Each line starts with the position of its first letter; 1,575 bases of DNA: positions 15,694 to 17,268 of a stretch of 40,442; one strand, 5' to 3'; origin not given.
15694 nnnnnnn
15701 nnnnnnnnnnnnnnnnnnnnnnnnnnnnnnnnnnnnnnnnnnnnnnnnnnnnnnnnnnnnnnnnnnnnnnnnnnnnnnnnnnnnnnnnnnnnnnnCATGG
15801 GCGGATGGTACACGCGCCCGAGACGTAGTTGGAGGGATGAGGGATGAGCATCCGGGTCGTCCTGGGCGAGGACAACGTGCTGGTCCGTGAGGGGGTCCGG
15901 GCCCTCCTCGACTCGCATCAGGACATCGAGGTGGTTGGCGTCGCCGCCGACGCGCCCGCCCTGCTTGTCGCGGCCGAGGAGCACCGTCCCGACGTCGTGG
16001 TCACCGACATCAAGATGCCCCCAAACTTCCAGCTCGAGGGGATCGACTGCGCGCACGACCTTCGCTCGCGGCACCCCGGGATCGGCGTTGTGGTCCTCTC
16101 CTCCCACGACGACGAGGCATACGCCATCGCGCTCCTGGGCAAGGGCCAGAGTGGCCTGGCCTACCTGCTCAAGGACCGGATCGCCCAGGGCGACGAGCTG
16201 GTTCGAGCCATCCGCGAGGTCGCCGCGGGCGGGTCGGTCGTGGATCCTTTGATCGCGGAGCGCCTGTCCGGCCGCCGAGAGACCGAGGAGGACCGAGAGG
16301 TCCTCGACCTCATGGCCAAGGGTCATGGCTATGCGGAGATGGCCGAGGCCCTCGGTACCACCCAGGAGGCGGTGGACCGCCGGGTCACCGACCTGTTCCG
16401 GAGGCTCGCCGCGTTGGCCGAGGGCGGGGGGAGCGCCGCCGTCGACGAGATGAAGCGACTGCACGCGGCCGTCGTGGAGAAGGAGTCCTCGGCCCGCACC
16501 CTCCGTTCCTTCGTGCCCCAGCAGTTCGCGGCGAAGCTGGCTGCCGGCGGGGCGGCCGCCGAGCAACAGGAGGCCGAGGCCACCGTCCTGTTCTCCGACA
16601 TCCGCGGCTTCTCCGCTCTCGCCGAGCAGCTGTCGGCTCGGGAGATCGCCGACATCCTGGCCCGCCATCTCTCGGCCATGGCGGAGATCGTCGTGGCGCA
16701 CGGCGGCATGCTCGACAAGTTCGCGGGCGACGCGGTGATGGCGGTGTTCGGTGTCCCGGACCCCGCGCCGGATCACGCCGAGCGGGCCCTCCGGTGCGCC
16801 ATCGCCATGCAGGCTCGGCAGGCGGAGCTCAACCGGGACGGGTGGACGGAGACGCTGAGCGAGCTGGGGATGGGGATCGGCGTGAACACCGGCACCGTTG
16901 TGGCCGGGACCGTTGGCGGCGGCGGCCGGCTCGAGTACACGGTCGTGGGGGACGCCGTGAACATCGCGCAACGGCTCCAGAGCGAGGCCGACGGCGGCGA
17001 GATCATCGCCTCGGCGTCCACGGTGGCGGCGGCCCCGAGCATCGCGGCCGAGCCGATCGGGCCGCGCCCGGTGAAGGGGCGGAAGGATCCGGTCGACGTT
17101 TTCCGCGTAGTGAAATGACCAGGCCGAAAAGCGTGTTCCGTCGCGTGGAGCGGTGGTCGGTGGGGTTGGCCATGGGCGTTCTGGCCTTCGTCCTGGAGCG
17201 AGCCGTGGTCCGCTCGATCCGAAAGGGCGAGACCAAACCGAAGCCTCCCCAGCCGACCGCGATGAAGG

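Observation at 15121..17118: A complete NarL-type response regulator with a class III cyclase appended (REC-LuxR_HTH-CYC), head-to-head with its unfused paralogue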

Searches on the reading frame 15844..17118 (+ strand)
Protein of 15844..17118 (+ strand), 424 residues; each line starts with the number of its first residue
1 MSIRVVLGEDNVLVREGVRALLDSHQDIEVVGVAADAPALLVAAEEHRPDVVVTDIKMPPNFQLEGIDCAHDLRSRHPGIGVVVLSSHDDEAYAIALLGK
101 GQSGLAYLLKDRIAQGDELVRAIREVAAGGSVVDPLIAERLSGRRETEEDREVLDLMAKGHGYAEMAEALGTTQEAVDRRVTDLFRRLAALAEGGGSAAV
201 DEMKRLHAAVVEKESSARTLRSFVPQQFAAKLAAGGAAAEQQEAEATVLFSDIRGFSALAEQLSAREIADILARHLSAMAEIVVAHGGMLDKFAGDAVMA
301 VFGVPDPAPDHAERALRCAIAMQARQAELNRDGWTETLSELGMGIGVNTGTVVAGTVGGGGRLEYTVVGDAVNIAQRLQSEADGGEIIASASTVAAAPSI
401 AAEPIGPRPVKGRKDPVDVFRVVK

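Call 3: search_protein_families(library=pfam, proteins=[window:15844-17118:+], max_evalue=0.01)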
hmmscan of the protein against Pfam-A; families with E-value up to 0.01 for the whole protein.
window:15844-17118:+ (424 aa): 5 families
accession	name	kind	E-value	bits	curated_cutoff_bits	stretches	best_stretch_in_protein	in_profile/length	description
PF00211.25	Guanylate_cyc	-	2.3e-27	96.2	21.9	1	241-415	4-175/183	Adenylate and Guanylate cyclase catalytic domain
PF00072.30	Response_reg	-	7.3e-16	58.8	30.2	1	6-110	2-99/111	Response regulator receiver domain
PF08281.18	Sigma70_r4_2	-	0.00012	22.1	25.7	1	148-182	13-48/54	Sigma-70, region 4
PF13518.12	HTH_28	-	0.00058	20.3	25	1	152-191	4-44/52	Helix-turn-helix domain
PF13404.12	HTH_AsnC-type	-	0.0086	16.3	27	0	163-184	20-41/42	AsnC-type helix-turn-helix domain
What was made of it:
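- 15844..17118 (+): Gene for the REC / vestigial-HTH / signalling helix-CTE / class III cyclase protein (424 aa). Pfam REC and Guanylate_cyc (call 3).
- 15844..16224 (+): NarL-family receiver domain (residues 1-127); phospho-acceptor Asp55. Pfam 7e-16 (call 3).
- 16564..17109 (+): Class III cyclase catalytic domain (residues 241-422); predicted adenylyl cyclase with a Lys292/Thr366 pair. Pfam 2e-27 (call 3).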

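Call 4: search_protein_families(library=ncbifam, proteins=[window:15844-17118:+], max_evalue=0.01)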
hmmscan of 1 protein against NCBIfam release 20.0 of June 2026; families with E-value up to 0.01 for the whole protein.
window:15844-17118:+ (424 aa): 38 families (the best 25 are shown)
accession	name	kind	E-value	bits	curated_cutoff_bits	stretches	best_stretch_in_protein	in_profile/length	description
NF052445.1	RespRegMctR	equivalog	5.7e-30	104.3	300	1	3-188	2-187/205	two-component system response regulator MctR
NF047785.1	respo_reg_MadR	equivalog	3.8e-27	95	300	1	3-190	1-193/209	MadR family response regulator transcription factor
NF007935.0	PRK10651.1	equivalog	1.1e-18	67.2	250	1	4-188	8-198/216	two-component system response regulator NarL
NF011896.0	PRK15369.1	equivalog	2.5e-18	66.4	242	1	2-189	3-193/211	two component system response regulator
NF007685.0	PRK10360.1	equivalog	2.8e-15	56.6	258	1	3-189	2-181/196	response regulator transcription factor UhpA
NF007018.1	PRK09483.1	equivalog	9.2e-15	54.9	280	1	3-142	2-134/217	UvrY/SirA/GacA family response regulator transcription factor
NF007708.0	PRK10403.1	equivalog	4.2e-14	52.5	343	1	3-188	7-196/215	nitrate/nitrite response regulator protein NarP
NF001965.0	PRK00742.1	subfamily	6.5e-13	48.6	293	1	1-97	2-94/357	chemotaxis-specific protein-glutamate methyltransferase CheB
NF008677.0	PRK11697.1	equivalog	3.5e-10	39.7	246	1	3-110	2-101/238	two-component system response regulator BtsR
NF009206.0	PRK12555.1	subfamily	2.1e-09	36.8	342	1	3-96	1-90/340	chemotaxis-specific protein-glutamate methyltransferase CheB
TIGR03903.1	TOMM_kin_cyc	equivalog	4e-09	34.9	705.75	1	262-393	308-432/1267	TOMM system kinase/cyclase fusion protein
NF006900.1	PRK09390.1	equivalog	1.4e-08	34.5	255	1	7-174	9-171/203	response regulator FixJ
TIGR02875.1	spore_0_A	equivalog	3.2e-08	33.2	200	1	2-93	2-92/262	sporulation transcription factor Spo0A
TIGR01818.1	ntrC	equivalog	4.2e-08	32.4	558.6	1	25-101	20-92/463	nitrogen regulation protein NR(I)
NF008098.0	PRK10840.1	equivalog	8.1e-08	32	235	1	3-170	4-175/216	response regulator transcription factor RcsB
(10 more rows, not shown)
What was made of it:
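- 15844..16224 (+): NCBIfam NarL-type models align over residues 3-188 (call 4).
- On Response regulator receiver, NarL/FixJ subfamily: NCBIfam NarL-type equivalogs score 67-104 bits against cut-offs of 250-300 (call 4).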

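Call 5: find_homologous_proteins(query=window:15844-17115:+, max_evalue=1e-10)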
Query window:15844-17115:+ (424 aa): 6685 proteins with E <= 1e-10 among 8000 candidates; the best 120 are listed.
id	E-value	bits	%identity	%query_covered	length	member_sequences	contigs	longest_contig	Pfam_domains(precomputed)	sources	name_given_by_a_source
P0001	6.7e-263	890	100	100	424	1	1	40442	PF00211.26,PF00072.31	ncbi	ncbi:MAG: adenylate/guanylate cyclase domain-containing protein [Actinomycetota bacterium]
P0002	7.0e-260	880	99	100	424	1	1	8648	PF00211.26,PF00072.31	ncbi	ncbi:MAG: adenylate/guanylate cyclase domain-containing protein [Actinomycetota bacterium]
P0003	7.1e-254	860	97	100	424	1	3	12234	PF00211.26,PF00072.31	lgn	-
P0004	1.6e-252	855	96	100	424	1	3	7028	PF00211.26,PF00072.31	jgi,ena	-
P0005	3.3e-251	851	96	100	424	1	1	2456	PF00211.26,PF00072.31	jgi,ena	-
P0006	5.2e-249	844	95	100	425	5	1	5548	PF00211.26,PF00072.31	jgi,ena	-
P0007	6.9e-248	840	95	100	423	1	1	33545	PF00211.26,PF00072.31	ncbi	-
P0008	5.0e-241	818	91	100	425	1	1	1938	PF00211.26,PF00072.31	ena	-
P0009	5.5e-241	818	91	100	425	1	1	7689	PF00211.26,PF00072.31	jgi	-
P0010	6.2e-241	817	94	100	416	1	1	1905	PF00211.26,PF00072.31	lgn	-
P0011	1.1e-221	754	71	96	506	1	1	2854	PF00211.26,PF00072.31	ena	-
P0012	3.3e-220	749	83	100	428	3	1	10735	PF00211.26,PF00072.31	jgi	-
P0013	9.0e-220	748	83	100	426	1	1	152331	PF00211.26,PF00072.31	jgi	jgi:class 3 adenylate cyclase/CheY-like chemotaxis protein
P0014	1.7e-212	724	80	100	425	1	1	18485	PF00211.26,PF00072.31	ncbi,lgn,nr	ncbi:MAG: response regulator [Actinobacteria bacterium]|nr:response regulator [Actinomycetota bacter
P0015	1.3e-208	711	78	100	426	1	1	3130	PF00211.26,PF00072.31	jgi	jgi:class 3 adenylate cyclase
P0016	7.7e-208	708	81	100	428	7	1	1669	PF00211.26,PF00072.31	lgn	-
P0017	4.8e-205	699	78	99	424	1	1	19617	PF00211.26,PF00072.31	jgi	-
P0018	5.2e-203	693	77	99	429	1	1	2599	PF00211.26,PF00072.31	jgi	jgi:class 3 adenylate cyclase/DNA-binding NarL/FixJ family response regulator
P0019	2.9e-202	690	78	100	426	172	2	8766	PF00211.26,PF00072.31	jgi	-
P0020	5.9e-202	689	78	100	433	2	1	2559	PF00211.26,PF00072.31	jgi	jgi:class 3 adenylate cyclase/DNA-binding NarL/FixJ family response regulator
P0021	6.8e-202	689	76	99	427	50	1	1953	PF00211.26,PF00072.31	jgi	jgi:adenylate cyclase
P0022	3.3e-201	687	76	100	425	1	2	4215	PF00211.26,PF00072.31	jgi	jgi:class 3 adenylate cyclase/DNA-binding NarL/FixJ family response regulator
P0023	3.3e-201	687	78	99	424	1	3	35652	PF00211.26,PF00072.31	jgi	jgi:class 3 adenylate cyclase/DNA-binding NarL/FixJ family response regulator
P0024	3.4e-201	687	77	100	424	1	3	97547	PF00211.26,PF00072.31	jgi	jgi:class 3 adenylate cyclase/FixJ family two-component response regulator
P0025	3.8e-201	686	76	100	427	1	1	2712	PF00211.26,PF00072.31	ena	-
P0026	7.5e-201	685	77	100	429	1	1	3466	PF00211.26,PF00072.31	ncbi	ncbi:MAG: adenylate/guanylate cyclase domain-containing protein, partial [Actinomycetota bacterium]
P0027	9.2e-201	685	78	100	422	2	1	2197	PF00211.26,PF00072.31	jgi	-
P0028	1.2e-200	685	77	100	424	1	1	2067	PF00211.26,PF00072.31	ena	-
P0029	5.3e-200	683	77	99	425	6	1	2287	PF00211.26,PF00072.31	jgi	jgi:class 3 adenylate cyclase/DNA-binding NarL/FixJ family response regulator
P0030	8.5e-200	682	76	100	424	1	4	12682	PF00211.26,PF00072.31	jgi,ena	-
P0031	1.3e-199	681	76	100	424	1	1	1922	PF00211.26,PF00072.31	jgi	jgi:class 3 adenylate cyclase/DNA-binding NarL/FixJ family response regulator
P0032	1.6e-199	681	77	100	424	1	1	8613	PF00211.26,PF00072.31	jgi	jgi:class 3 adenylate cyclase/CheY-like chemotaxis protein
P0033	1.7e-199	681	76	100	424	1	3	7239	PF00211.26,PF00072.31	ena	-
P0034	1.9e-199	681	78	100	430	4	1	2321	PF00211.26,PF00072.31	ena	-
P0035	2.8e-199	680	77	99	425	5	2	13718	PF00211.26,PF00072.31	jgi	jgi:class 3 adenylate cyclase/DNA-binding NarL/FixJ family response regulator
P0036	3.8e-199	680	77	99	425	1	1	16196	PF00211.26,PF00072.31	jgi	jgi:class 3 adenylate cyclase/DNA-binding NarL/FixJ family response regulator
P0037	4.1e-199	680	77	100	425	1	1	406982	PF00211.26,PF00072.31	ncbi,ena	-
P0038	4.2e-199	680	75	100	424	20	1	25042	PF00211.26,PF00072.31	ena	-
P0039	4.6e-199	680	76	100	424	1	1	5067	PF00211.26,PF00072.31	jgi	jgi:class 3 adenylate cyclase/CheY-like chemotaxis protein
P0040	4.8e-199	679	75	100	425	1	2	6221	PF00211.26,PF00072.31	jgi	jgi:adenylate cyclase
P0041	5.4e-199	679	77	100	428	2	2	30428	PF00211.26,PF00072.31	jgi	-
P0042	6.1e-199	679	77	99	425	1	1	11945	PF00211.26,PF00072.31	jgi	jgi:class 3 adenylate cyclase/DNA-binding NarL/FixJ family response regulator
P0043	6.6e-199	679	76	100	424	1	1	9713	PF00211.26,PF00072.31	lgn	-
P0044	9.0e-199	679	76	100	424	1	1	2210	PF00211.26,PF00072.31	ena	-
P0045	1.1e-198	678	77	100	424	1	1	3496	PF00211.26,PF00072.31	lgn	-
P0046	1.3e-198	678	77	100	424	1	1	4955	PF00211.26,PF00072.31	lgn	-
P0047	1.3e-198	678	77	100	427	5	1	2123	PF00211.26,PF00072.31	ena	-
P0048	1.7e-198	678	77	100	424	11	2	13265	PF00211.26,PF00072.31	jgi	-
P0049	2.7e-198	677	75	100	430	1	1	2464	PF00211.26,PF00072.31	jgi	jgi:adenylate cyclase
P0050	3.7e-198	677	76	100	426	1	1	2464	PF00211.26,PF00072.31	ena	-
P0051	4.7e-198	676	75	100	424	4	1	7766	PF00211.26,PF00072.31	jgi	jgi:adenylate cyclase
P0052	5.7e-198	676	76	100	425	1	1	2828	PF00211.26,PF00072.31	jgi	jgi:class 3 adenylate cyclase/DNA-binding NarL/FixJ family response regulator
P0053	8.2e-198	675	77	100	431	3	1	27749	PF00211.26,PF00072.31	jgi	jgi:class 3 adenylate cyclase/ActR/RegA family two-component response regulator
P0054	8.7e-198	675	76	100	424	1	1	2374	PF00211.26,PF00072.31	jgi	jgi:adenylate cyclase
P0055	8.7e-198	675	77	99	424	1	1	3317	PF00211.26,PF00072.31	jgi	jgi:class 3 adenylate cyclase/ActR/RegA family two-component response regulator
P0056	9.7e-198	675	76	100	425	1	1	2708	PF00211.26,PF00072.31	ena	-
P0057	1.0e-197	675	76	100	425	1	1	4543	PF00211.26,PF00072.31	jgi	jgi:class 3 adenylate cyclase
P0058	1.4e-197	675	77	100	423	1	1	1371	PF00211.26,PF00072.31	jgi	jgi:class 3 adenylate cyclase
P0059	1.4e-197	675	75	100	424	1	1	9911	PF00211.26,PF00072.31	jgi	jgi:class 3 adenylate cyclase/DNA-binding NarL/FixJ family response regulator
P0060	1.4e-197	675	76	100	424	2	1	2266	PF00211.26,PF00072.31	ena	-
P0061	1.5e-197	675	78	99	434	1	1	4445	PF00211.26,PF00072.31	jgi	jgi:class 3 adenylate cyclase/ActR/RegA family two-component response regulator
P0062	1.6e-197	674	75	100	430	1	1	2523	PF00211.26,PF00072.31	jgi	jgi:adenylate cyclase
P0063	1.7e-197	674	76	100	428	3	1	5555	PF00211.26,PF00072.31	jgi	-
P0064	2.0e-197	674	76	100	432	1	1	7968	PF00211.26,PF00072.31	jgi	jgi:adenylate cyclase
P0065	2.0e-197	674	76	100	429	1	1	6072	PF00211.26,PF00072.31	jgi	jgi:class 3 adenylate cyclase/DNA-binding NarL/FixJ family response regulator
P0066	2.2e-197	674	76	100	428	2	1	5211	PF00211.26,PF00072.31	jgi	jgi:class 3 adenylate cyclase/ActR/RegA family two-component response regulator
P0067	2.3e-197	674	75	100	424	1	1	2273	PF00211.26,PF00072.31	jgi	jgi:class 3 adenylate cyclase/CheY-like chemotaxis protein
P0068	2.5e-197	674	75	100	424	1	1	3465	PF00211.26,PF00072.31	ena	-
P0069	2.6e-197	674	75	100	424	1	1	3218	PF00211.26,PF00072.31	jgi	jgi:class 3 adenylate cyclase/ActR/RegA family two-component response regulator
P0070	2.6e-197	674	75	100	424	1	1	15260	PF00211.26,PF00072.31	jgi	jgi:adenylate cyclase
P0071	2.7e-197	674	76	100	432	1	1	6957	PF00211.26,PF00072.31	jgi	-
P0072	2.8e-197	674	76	100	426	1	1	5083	PF00211.26,PF00072.31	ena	-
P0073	3.0e-197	674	75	100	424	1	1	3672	PF00211.26,PF00072.31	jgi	jgi:class 3 adenylate cyclase/CheY-like chemotaxis protein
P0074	3.5e-197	673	75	100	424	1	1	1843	PF00211.26,PF00072.31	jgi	jgi:adenylate cyclase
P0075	3.8e-197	673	75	100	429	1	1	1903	PF00211.26,PF00072.31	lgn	-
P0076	4.5e-197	673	76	100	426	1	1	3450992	PF00211.26,PF00072.31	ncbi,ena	-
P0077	4.5e-197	673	75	100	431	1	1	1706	PF00211.26,PF00072.31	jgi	jgi:class 3 adenylate cyclase/CheY-like chemotaxis protein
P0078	5.2e-197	673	75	100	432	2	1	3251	PF00211.26,PF00072.31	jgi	jgi:adenylate cyclase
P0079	6.0e-197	673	75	100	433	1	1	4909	PF00211.26,PF00072.31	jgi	jgi:class 3 adenylate cyclase/DNA-binding NarL/FixJ family response regulator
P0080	7.0e-197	672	76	100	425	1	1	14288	PF00211.26,PF00072.31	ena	-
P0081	7.4e-197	672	76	100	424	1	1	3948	PF00211.26,PF00072.31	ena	-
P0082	7.4e-197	672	76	100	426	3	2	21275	PF00211.26,PF00072.31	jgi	jgi:class 3 adenylate cyclase/FixJ family two-component response regulator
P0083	8.2e-197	672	76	100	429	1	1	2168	PF00211.26,PF00072.31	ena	-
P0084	8.4e-197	672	75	100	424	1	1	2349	PF00211.26,PF00072.31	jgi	jgi:adenylate cyclase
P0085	8.5e-197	672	76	100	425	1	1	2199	PF00211.26,PF00072.31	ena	-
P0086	9.0e-197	672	76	100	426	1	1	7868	PF00211.26,PF00072.31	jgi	jgi:class 3 adenylate cyclase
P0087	9.9e-197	672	74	100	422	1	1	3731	PF00211.26,PF00072.31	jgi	jgi:class 3 adenylate cyclase/CheY-like chemotaxis protein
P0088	1.1e-196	672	76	100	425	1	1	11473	PF00211.26,PF00072.31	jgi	jgi:class 3 adenylate cyclase/DNA-binding NarL/FixJ family response regulator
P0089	1.2e-196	672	75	100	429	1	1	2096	PF00211.26,PF00072.31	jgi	jgi:adenylate cyclase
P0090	1.6e-196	671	75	100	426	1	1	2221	PF00211.26,PF00072.31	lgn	-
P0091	1.6e-196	671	75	100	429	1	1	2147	PF00211.26,PF00072.31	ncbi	ncbi:MAG: adenylate/guanylate cyclase domain-containing protein [Actinomycetota bacterium]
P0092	1.7e-196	671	76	100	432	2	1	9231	PF00211.26,PF00072.31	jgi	-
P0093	1.9e-196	671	76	100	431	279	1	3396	PF00211.26,PF00072.31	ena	-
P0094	1.9e-196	671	75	100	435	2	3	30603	PF00211.26,PF00072.31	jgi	jgi:class 3 adenylate cyclase/CheY-like chemotaxis protein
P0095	1.9e-196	671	77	99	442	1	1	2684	PF00211.26,PF00072.31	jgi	jgi:class 3 adenylate cyclase/DNA-binding NarL/FixJ family response regulator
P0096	2.1e-196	671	76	100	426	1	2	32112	PF00211.26,PF00072.31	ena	-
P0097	2.4e-196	671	76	100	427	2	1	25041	PF00211.26,PF00072.31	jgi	-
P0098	2.7e-196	670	75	100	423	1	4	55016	PF00211.26,PF00072.31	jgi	jgi:class 3 adenylate cyclase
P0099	2.7e-196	670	76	100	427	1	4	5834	PF00211.26,PF00072.31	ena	-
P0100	3.3e-196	670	76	100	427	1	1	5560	PF00211.26,PF00072.31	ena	-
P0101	3.8e-196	670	76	100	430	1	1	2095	PF00211.26,PF00072.31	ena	-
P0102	4.8e-196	670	74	100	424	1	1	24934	PF00211.26,PF00072.31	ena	-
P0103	5.1e-196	669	75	100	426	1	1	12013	PF00211.26,PF00072.31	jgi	jgi:class 3 adenylate cyclase/DNA-binding NarL/FixJ family response regulator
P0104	5.8e-196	669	76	100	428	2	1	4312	PF00211.26,PF00072.31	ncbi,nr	ncbi:MAG TPA: adenylate/guanylate cyclase domain-containing protein [Actinomycetota bacterium]|nr:ad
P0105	6.0e-196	669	76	100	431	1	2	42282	PF00211.26,PF00072.31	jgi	jgi:adenylate cyclase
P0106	6.5e-196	669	79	100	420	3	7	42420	PF00211.26,PF00072.31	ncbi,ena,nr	ncbi:MAG TPA: adenylate/guanylate cyclase domain-containing protein [Actinomycetota bacterium]|nr:ad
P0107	6.8e-196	669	76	100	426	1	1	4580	PF00211.26,PF00072.31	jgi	jgi:class 3 adenylate cyclase/CheY-like chemotaxis protein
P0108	6.8e-196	669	76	100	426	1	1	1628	PF00211.26,PF00072.31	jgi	jgi:class 3 adenylate cyclase/ActR/RegA family two-component response regulator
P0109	6.9e-196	669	75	100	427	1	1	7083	PF00211.26,PF00072.31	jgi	-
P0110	7.1e-196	669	75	100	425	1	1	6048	PF00211.26,PF00072.31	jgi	-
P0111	8.2e-196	669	75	100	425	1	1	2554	PF00211.26,PF00072.31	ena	-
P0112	8.6e-196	669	75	100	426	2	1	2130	PF00211.26,PF00072.31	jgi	jgi:class 3 adenylate cyclase/DNA-binding NarL/FixJ family response regulator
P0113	9.3e-196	669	76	100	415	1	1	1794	PF00211.26,PF00072.31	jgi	jgi:adenylate cyclase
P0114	9.6e-196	669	75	100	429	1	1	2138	PF00211.26,PF00072.31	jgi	jgi:class 3 adenylate cyclase/ActR/RegA family two-component response regulator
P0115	1.0e-195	668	75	100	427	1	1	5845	PF00211.26,PF00072.31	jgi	-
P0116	1.2e-195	668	76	100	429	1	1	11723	PF00211.26,PF00072.31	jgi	jgi:class 3 adenylate cyclase/CheY-like chemotaxis protein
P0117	1.3e-195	668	74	100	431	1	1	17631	PF00211.26,PF00072.31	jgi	jgi:adenylate cyclase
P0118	1.4e-195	668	76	100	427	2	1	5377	PF00211.26,PF00072.31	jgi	jgi:class 3 adenylate cyclase/DNA-binding NarL/FixJ family response regulator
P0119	1.4e-195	668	76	100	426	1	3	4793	PF00211.26,PF00072.31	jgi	jgi:class 3 adenylate cyclase/ActR/RegA family two-component response regulator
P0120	1.6e-195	668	76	99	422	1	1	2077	PF00211.26,PF00072.31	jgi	jgi:class 3 adenylate cyclase/DNA-binding NarL/FixJ family response regulator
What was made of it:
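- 15844..17118 (+): Identical to an NCBI MAG Actinomycetota protein on a 40442-bp contig (call 5).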
